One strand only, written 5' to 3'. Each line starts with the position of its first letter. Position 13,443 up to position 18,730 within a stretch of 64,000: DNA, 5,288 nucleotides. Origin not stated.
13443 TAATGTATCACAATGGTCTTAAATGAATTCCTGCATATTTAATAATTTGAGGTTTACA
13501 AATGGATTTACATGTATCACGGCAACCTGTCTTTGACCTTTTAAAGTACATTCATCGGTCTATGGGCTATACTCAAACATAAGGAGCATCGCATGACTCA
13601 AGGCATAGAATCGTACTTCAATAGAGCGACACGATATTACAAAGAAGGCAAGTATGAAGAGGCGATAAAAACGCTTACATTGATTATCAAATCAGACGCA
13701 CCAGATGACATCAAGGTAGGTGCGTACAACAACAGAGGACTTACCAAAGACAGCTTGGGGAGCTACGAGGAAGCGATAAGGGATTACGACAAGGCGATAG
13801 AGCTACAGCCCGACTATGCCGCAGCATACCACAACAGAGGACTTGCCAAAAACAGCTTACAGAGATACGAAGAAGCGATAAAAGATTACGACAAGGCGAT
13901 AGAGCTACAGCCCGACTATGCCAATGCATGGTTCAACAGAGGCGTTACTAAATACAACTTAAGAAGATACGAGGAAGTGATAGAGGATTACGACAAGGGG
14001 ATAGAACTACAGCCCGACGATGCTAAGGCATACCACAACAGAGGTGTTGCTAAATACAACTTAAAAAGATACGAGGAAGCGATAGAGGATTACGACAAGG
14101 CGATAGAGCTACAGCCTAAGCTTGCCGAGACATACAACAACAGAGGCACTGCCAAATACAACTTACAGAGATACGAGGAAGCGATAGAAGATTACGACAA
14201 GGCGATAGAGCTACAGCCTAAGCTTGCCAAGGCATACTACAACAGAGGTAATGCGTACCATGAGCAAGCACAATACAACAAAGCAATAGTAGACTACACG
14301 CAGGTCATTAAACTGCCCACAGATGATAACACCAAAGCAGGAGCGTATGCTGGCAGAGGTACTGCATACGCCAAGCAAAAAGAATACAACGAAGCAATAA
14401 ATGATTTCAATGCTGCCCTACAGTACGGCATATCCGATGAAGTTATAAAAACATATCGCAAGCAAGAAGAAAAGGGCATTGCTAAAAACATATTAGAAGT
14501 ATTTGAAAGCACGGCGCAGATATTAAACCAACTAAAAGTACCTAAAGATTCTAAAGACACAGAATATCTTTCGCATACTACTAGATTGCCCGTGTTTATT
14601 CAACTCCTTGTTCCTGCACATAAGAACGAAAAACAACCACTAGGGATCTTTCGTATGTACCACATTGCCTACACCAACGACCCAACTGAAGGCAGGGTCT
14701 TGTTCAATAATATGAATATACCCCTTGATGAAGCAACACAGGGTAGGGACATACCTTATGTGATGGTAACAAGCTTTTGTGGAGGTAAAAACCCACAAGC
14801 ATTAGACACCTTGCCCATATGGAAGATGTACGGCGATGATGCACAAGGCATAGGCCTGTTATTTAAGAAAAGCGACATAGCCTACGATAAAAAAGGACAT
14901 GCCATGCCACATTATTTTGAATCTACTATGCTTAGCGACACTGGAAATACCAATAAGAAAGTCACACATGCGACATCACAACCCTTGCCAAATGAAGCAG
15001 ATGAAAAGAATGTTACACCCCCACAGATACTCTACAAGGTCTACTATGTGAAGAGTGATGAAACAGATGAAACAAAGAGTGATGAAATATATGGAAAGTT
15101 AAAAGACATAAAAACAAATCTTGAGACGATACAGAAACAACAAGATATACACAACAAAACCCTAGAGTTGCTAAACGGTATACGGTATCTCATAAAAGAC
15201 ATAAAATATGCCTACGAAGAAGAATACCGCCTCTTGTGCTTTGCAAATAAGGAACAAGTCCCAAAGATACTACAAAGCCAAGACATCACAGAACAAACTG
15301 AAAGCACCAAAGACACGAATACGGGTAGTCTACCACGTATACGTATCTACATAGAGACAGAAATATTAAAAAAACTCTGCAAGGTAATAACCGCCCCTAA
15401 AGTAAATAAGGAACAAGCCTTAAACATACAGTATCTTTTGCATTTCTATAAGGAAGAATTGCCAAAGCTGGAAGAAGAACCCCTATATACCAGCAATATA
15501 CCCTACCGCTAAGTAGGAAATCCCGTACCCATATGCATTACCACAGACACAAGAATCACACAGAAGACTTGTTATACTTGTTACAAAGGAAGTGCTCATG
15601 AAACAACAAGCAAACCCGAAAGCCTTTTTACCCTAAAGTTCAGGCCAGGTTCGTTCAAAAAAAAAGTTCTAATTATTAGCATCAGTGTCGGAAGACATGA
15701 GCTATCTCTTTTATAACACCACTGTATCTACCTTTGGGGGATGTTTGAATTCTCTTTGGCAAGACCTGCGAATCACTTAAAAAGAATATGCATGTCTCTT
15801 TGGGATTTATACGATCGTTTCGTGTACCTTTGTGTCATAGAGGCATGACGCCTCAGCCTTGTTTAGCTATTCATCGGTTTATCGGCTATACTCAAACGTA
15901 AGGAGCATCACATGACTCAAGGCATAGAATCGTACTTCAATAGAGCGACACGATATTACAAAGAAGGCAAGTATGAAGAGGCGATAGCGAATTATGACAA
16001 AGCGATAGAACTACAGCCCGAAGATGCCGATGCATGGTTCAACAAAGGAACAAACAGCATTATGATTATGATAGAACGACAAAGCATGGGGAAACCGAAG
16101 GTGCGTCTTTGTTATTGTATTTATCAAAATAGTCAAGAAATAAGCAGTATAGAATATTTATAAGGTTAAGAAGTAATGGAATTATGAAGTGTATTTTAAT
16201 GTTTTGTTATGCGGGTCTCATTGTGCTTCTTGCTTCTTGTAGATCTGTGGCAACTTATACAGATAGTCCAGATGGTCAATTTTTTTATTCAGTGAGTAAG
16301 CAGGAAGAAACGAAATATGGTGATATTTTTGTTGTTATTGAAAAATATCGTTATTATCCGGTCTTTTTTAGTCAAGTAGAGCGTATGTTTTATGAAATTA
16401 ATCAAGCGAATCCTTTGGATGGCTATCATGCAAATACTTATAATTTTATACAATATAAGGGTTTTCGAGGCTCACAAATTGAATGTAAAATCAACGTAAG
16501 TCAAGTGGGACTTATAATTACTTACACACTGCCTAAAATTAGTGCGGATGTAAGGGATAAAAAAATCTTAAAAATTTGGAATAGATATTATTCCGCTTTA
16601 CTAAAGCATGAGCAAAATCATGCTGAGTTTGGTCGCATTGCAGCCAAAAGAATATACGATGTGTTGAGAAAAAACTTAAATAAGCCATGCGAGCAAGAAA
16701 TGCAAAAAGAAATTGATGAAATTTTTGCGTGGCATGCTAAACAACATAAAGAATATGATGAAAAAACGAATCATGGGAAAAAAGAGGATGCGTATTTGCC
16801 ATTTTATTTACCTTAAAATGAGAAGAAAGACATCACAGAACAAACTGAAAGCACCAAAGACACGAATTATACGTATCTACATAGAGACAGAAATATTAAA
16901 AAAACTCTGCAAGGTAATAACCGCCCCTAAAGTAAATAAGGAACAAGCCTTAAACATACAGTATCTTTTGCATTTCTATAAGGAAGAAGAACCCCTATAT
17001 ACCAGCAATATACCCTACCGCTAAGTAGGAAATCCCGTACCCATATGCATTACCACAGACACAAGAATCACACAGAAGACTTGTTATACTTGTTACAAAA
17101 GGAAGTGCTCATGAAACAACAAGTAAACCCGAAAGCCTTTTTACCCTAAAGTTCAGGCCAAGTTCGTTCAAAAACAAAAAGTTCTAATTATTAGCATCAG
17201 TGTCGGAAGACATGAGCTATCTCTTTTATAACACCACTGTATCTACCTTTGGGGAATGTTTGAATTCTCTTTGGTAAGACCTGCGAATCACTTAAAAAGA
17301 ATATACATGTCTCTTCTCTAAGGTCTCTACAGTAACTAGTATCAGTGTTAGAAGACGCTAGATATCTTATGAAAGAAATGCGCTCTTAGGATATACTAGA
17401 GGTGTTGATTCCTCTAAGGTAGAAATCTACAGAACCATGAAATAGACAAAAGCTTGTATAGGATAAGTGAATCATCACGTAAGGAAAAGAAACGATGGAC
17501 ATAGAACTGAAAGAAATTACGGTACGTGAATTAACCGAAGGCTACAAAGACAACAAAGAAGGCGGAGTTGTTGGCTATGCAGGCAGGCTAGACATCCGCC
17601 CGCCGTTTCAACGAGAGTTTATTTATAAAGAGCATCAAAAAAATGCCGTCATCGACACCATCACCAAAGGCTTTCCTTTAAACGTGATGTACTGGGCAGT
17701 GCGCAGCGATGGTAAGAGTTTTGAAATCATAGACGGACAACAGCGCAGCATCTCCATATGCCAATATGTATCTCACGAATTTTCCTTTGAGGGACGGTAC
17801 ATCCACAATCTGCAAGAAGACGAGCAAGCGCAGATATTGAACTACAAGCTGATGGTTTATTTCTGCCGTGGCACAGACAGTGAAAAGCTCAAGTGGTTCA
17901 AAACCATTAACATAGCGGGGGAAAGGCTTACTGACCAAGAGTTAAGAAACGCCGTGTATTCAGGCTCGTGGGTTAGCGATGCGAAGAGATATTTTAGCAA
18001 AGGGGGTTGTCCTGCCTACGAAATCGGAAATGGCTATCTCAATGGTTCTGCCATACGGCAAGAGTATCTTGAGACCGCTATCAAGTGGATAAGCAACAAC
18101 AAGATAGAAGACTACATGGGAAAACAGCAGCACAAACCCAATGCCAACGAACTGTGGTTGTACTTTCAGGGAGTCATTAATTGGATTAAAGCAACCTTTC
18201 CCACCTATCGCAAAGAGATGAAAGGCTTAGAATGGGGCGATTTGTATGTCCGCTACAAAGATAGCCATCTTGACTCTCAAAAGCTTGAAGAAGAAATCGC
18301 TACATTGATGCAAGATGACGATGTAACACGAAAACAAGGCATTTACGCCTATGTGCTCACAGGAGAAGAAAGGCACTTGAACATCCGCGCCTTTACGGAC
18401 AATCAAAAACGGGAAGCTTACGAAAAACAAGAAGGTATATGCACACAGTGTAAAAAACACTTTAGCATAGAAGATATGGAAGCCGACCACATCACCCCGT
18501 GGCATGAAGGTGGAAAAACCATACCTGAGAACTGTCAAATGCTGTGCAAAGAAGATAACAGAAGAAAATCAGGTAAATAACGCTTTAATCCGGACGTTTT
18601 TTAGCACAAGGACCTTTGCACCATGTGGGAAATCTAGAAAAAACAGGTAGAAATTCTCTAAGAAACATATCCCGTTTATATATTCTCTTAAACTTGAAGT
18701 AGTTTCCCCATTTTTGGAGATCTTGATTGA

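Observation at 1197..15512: Three-plus-member family of TPR-array proteins fused to a DUF2971 domain, concentrated in a defence-gene island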

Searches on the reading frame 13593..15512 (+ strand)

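Call 8: search_protein_families(library=pfam, proteins=[window:13593-15512:+], max_evalue=0.01)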
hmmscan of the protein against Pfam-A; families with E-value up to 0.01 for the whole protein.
window:13593-15512:+ (639 aa): 24 families
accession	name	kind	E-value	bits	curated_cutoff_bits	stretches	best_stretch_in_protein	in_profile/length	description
PF00515.34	TPR_1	-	5.9e-70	228.9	27.8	7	144-176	1-33/34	Tetratricopeptide repeat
PF13414.12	TPR_11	-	5.8e-55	183.2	26.8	6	186-225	2-41/42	TPR repeat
PF07719.23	TPR_2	-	1.9e-53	174.6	27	8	144-176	1-33/34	Tetratricopeptide repeat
PF13181.12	TPR_8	-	8.2e-50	163.2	25.7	6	144-176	1-33/34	Tetratricopeptide repeat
PF13431.12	TPR_17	-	1.9e-37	124.8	24.4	5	201-232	2-33/34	Tetratricopeptide repeat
PF13424.12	TPR_12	-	4.7e-28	97.6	30.1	4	177-241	2-74/77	Tetratricopeptide repeat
PF13432.12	TPR_16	-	8.5e-26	90.5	32.7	5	49-109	4-64/65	Tetratricopeptide repeat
PF13371.12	TPR_9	-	2.7e-23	82.2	35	5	159-210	10-61/73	Tetratricopeptide repeat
PF13428.12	TPR_14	-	9.1e-19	66.5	23.5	1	77-117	2-42/44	Tetratricopeptide repeat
PF13374.12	TPR_10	-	4.2e-18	65.2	27.5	2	178-207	2-31/42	Tetratricopeptide repeat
PF10516.15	SHNi-TPR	-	4.9e-15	55.2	21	0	159-178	16-35/38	SHNi-TPR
PF13174.12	TPR_6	-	2.1e-13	50.4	26.3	0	214-240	2-28/33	Tetratricopeptide repeat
PF14559.12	TPR_19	-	8.6e-12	45.7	25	1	90-148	5-62/68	Tetratricopeptide repeat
PF01239.28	PPTA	-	4.4e-10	39.1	29.5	0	92-117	1-26/32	Protein prenyltransferase alpha subunit repeat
PF25575.1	TPR_BSK1_C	-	2.1e-08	34.5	42.2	0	144-216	42-115/118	Serine/threonine-protein kinase BSK1-like, TPR repeats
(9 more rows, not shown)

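Call 9: search_protein_families(library=padloc, proteins=[window:13593-15512:+], max_evalue=0.01)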
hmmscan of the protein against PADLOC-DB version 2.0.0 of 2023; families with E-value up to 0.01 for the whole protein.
window:13593-15512:+ (639 aa): 2 families
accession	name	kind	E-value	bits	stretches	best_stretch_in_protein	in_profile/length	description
PDLC04992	PDC-S31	-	0.00037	18.3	1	506-587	117-191/220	-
PDLC02907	TPR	-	0.0014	15.2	1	110-225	584-687/864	-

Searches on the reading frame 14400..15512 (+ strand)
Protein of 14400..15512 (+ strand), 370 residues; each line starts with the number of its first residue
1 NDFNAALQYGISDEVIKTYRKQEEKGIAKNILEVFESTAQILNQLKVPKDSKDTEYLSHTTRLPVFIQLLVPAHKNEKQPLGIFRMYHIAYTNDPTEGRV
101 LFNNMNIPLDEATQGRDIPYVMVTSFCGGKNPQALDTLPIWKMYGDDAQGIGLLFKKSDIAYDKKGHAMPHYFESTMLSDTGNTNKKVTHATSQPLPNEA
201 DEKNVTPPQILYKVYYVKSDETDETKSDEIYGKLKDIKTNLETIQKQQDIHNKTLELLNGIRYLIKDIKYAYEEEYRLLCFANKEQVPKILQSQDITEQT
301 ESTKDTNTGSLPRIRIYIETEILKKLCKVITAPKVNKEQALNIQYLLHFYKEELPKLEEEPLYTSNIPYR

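Call 26: search_protein_families(library=pfam, proteins=[window:14400-15512:+], max_evalue=0.1)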
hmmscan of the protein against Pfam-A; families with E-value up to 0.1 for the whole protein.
window:14400-15512:+ (370 aa): 3 families
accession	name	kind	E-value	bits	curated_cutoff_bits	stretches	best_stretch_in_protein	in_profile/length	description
PF11185.13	DUF2971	-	6.9e-05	24.5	22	1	141-278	2-89/89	Protein of unknown function (DUF2971)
PF17480.7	AlphaC_N2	-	0.032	14.6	25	1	222-268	17-64/71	AlphaC N-terminal domain 2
PF11315.13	Med30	-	0.095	13.6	28.1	0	226-291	19-87/147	Mediator complex subunit 30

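Call 32: find_homologous_proteins(query=window:14430-15509:+)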
Query seq(360 aa) (360 aa): 4 proteins with E <= 0.001 among 1456 candidates.
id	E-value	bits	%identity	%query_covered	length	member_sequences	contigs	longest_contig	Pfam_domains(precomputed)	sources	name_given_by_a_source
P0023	4.4e-199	678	88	100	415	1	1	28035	PF00515.35,PF07719.24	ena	-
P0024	3.4e-95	337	48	98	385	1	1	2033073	PF11185.14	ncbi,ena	-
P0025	2.2e-90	321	49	100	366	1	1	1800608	-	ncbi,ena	-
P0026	2.2e-78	281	42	100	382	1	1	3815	PF11185.14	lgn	-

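Call 33: find_encoding_contigs(protein=P0025, flank=10000, max_places=2)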
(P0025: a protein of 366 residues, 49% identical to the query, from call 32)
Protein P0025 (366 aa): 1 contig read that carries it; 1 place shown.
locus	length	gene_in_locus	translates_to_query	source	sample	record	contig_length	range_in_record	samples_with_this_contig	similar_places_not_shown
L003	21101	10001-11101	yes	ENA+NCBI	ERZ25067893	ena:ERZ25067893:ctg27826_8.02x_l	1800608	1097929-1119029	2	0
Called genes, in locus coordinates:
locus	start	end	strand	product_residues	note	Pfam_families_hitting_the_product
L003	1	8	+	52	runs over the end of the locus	-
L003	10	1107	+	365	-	PF05222:AlaDh_PNT_N, PF02826:2-Hacid_dh_C (faint), PF01262:AlaDh_PNT_C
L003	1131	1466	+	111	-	PF12769:PNTB_4TM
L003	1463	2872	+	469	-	PF02233:PNTB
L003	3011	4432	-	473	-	PF00206:Lyase_1, PF10415:FumaraseC_C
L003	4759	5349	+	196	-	-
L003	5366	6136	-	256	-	-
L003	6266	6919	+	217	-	PF10016:DUF2259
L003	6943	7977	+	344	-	PF10602:RPN7 (faint), PF25575:TPR_BSK1_C (faint), PF00515:TPR_1 (weak), PF07719:TPR_2 (faint), PF13176:TPR_7 (faint), PF13181:TPR_8 (faint), PF14938:SNAP (weak), PF13424:TPR_12 (weak), +7 more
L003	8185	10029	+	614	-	-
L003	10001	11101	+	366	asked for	-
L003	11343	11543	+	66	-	-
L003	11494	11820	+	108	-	PF12564:TypeIII_RM_meth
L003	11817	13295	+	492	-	PF01555:N6_N4_Mtase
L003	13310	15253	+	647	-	PF12564:TypeIII_RM_meth, PF01555:N6_N4_Mtase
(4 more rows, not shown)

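Call 34: find_encoding_contigs(protein=P0023, flank=10000, max_places=2)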
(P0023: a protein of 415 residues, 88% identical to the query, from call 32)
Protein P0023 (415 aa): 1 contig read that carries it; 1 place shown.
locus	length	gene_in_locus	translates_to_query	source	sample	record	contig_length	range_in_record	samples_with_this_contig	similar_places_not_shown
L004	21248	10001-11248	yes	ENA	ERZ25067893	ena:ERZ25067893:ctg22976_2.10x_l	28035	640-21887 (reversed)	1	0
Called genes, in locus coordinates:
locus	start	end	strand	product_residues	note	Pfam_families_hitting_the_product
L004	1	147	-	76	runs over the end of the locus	-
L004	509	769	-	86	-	-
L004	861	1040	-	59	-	-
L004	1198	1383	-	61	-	-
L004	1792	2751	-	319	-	PF00056:Ldh_1_N, PF02866:Ldh_1_C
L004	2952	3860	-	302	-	PF02368:Big_2, PF26918:Ig_Eae, PF03382:DUF285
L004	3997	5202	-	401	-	PF01420:Methylase_S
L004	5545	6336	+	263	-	PF00805:Pentapeptide, PF13576:Pentapeptide_3 (faint), PF13599:Pentapeptide_4, PF00805:Pentapeptide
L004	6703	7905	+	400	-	-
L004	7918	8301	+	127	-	PF18291:HU-HIG, PF00216:Bac_DNA_binding (weak)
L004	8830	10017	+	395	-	-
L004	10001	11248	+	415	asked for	PF00515:TPR_1 (faint), PF07719:TPR_2 (faint)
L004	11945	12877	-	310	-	PF04471:Mrr_cat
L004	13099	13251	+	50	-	-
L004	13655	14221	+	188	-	PF03382:DUF285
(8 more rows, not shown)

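Call 49: find_encoding_contigs(protein=P0024, flank=10000, max_places=1)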
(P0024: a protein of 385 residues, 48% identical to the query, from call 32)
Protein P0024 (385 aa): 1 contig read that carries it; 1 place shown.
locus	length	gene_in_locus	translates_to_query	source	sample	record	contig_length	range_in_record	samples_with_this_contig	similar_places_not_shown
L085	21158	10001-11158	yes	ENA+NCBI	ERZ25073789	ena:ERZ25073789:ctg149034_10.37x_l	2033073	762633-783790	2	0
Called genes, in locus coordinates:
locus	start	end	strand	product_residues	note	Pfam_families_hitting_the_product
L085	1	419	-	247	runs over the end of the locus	PF00578:AhpC-TSA, PF08534:Redoxin, PF00462:Glutaredoxin, PF13417:GST_N_3 (weak)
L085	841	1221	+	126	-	PF18291:HU-HIG, PF00216:Bac_DNA_binding (weak)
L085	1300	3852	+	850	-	PF00270:DEAD, PF04851:ResIII, PF27159:HI_1054_N, PF27365:HI_1054 (weak)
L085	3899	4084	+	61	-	PF07927:HicA_toxin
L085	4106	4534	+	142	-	PF15970:HicB-like_2 (weak), PF13560:HTH_31 (faint), PF01381:HTH_3 (weak)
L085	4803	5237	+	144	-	PF15970:HicB-like_2 (weak), PF15919:HicB_lk_antitox, PF13560:HTH_31 (weak), PF01381:HTH_3 (weak)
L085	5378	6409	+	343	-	PF01656:CbiA, PF13614:AAA_31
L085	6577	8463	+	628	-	PF12564:TypeIII_RM_meth, PF01555:N6_N4_Mtase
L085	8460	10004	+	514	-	-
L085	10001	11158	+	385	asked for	PF11185:DUF2971 (weak)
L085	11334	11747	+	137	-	PF08937:ThsB_TIR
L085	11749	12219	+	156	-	PF24838:8xMP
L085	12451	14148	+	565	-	PF03235:GmrSD_N, PF07510:GmrSD_C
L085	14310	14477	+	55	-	-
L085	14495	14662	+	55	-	-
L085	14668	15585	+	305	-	PF02086:MethyltransfD12 (faint), PF01555:N6_N4_Mtase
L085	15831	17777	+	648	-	PF12564:TypeIII_RM_meth, PF01555:N6_N4_Mtase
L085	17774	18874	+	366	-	PF13424:TPR_12, PF00515:TPR_1, PF07719:TPR_2 (weak), PF13181:TPR_8 (weak), PF13414:TPR_11 (weak), PF00515:TPR_1, PF13424:TPR_12, PF00515:TPR_1, +14 more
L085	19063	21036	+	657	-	PF12564:TypeIII_RM_meth, PF01555:N6_N4_Mtase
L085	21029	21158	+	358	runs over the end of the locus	PF13432:TPR_16 (faint), PF25575:TPR_BSK1_C (faint), PF13374:TPR_10 (faint), PF13424:TPR_12, PF00515:TPR_1, PF07719:TPR_2 (weak), PF13181:TPR_8 (faint), PF13414:TPR_11 (faint)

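Call 58: search_protein_families(library=pfam, proteins=[L085:11749-12219:+], max_evalue=0.001)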
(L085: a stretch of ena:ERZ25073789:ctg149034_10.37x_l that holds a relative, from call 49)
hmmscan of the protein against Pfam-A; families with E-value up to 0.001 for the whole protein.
L085:11749-12219:+ (156 aa): 1 family
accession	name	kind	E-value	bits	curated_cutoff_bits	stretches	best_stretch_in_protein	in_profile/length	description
PF24838.2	8xMP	-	7e-34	117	30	1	13-149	1-134/136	Octameric membrane protein family (8xMP)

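Call 74: predict_structure(alignment_id=A3)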
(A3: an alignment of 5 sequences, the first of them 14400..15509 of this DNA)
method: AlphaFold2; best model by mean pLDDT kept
length: 370 residues; sequences in the alignment: 5
mean_pLDDT: 37.3   pTM: 0.35
mean pLDDT of the five models: 37.3, 33.4, 32.2, 32.2, 31.5
residues with pLDDT >= 90: 0; 70-90: 25; 50-70: 46; < 50: 299
segments of 3 or more residues with pLDDT < 50: 1-12, 48-211, 220-227, 260-370
pLDDT, mean of each block of 10 residues (from residue 1): 37 50 65 68 57 35 28 29 26 34 40 37 34 32 31 35 24 21 22 23 28 51 50 74 73 56 45 26 32 29 28 26 30 30 28 26 22
secondary structure, 60 per line:
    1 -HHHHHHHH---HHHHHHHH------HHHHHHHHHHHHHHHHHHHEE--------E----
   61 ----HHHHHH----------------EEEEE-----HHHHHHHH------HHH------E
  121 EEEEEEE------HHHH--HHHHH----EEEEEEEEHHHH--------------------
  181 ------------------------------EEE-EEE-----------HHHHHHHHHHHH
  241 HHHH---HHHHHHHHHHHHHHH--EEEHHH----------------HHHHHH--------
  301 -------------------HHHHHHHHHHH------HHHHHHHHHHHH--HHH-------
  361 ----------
elements in order: H2-9 H13-20 H27-45 H65-70 E87-91 H97-104 E120-127 H134-137 H140-144 E149-156 H157-160 E211-213 E215-217 H229-244 H248-262 E265-267 H287-292 H320-330 H337-348

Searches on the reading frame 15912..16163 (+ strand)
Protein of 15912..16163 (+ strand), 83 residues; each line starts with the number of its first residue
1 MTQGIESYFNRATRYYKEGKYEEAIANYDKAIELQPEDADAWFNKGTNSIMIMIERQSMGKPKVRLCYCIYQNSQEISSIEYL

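Call 8: search_protein_families(library=pfam, proteins=[window:15912-16163:+], max_evalue=0.01)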
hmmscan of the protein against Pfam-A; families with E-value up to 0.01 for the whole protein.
window:15912-16163:+ (83 aa): 11 families
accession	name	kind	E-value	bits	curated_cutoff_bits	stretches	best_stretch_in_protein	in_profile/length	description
PF13414.12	TPR_11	-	1.2e-12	47.7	26.8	1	14-46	3-35/42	TPR repeat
PF00515.34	TPR_1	-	8.8e-11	41.6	27.8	1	6-38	2-34/34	Tetratricopeptide repeat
PF07719.23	TPR_2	-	3.6e-10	39.6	27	1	6-38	2-34/34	Tetratricopeptide repeat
PF13431.12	TPR_17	-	4.3e-08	33.3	24.4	1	28-46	2-20/34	Tetratricopeptide repeat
PF13181.12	TPR_8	-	4.3e-08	33.1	25.7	1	6-38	2-34/34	Tetratricopeptide repeat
PF13432.12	TPR_16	-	7.5e-08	33.1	32.7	1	10-46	2-38/65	Tetratricopeptide repeat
PF13428.12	TPR_14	-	2.4e-06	28.1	23.5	1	8-46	4-42/44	Tetratricopeptide repeat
PF14559.12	TPR_19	-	0.00024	21.8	25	1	16-43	2-29/68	Tetratricopeptide repeat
PF13424.12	TPR_12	-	0.00063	20.3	30.1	1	6-35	46-75/77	Tetratricopeptide repeat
PF04212.24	MIT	-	0.003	18.1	30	1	8-34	7-33/66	MIT (microtubule interacting and transport) domain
PF13371.12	TPR_9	-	0.0098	16.3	35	0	6-41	30-65/73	Tetratricopeptide repeat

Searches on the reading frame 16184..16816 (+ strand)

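Call 10: search_protein_families(library=pfam, proteins=[window:16184-16816:+], max_evalue=0.001)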
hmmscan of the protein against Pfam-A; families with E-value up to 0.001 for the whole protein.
window:16184-16816:+ (210 aa): 1 family
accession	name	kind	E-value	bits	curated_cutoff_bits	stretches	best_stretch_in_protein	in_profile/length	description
PF06037.17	DUF922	-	1.2e-26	94.1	27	1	55-198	1-153/153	Bacterial protein of unknown function (DUF922)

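Call 113: search_protein_families(library=padloc, proteins=[window:16184-16816:+], max_evalue=0.00001)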
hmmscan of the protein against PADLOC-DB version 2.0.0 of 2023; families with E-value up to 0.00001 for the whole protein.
window:16184-16816:+ (210 aa): 0 families

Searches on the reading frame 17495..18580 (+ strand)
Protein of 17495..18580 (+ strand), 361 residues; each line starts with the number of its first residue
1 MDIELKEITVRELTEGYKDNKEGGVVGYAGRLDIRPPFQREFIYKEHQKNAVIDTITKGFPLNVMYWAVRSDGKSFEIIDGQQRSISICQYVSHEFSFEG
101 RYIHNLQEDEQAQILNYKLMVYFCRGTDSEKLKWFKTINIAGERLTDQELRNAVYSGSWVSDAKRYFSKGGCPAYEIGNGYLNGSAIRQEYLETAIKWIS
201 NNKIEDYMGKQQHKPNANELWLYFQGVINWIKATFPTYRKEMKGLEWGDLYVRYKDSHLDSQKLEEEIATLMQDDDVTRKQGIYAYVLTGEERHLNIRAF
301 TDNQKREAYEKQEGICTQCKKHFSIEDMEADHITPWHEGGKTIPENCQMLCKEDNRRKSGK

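Call 10: search_protein_families(library=pfam, proteins=[window:17495-18580:+], max_evalue=0.001)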
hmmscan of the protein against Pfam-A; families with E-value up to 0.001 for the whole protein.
window:17495-18580:+ (361 aa): 3 families
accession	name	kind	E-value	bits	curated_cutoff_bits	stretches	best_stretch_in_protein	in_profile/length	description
PF03235.19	GmrSD_N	-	8.3e-18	65.7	33.2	1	34-155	13-198/199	GmrSD restriction endonuclease, N-terminal domain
PF01844.29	HNH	-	4e-12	46.5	21.4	1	316-359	1-45/47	HNH endonuclease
PF14279.12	HNH_5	-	4e-06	27.1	27.5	1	316-358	1-43/56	HNH endonuclease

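Call 113: search_protein_families(library=padloc, proteins=[window:17495-18580:+], max_evalue=0.00001)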
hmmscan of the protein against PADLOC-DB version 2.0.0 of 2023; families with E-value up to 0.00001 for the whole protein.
window:17495-18580:+ (361 aa): 4 families
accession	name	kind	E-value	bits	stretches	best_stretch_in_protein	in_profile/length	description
PDLC03418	REase_II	-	2.4e-143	475.8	1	1-361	1-372/372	Type II restriction enzyme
PDLC03877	NsnA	-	4.7e-26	89.9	1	5-161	48-206/385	-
PDLC04027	PD-T4-2_A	-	5.1e-15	53.4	1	30-94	50-114/363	-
PDLC04150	HEC-05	-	9.7e-06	22.7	0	36-74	25-64/583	-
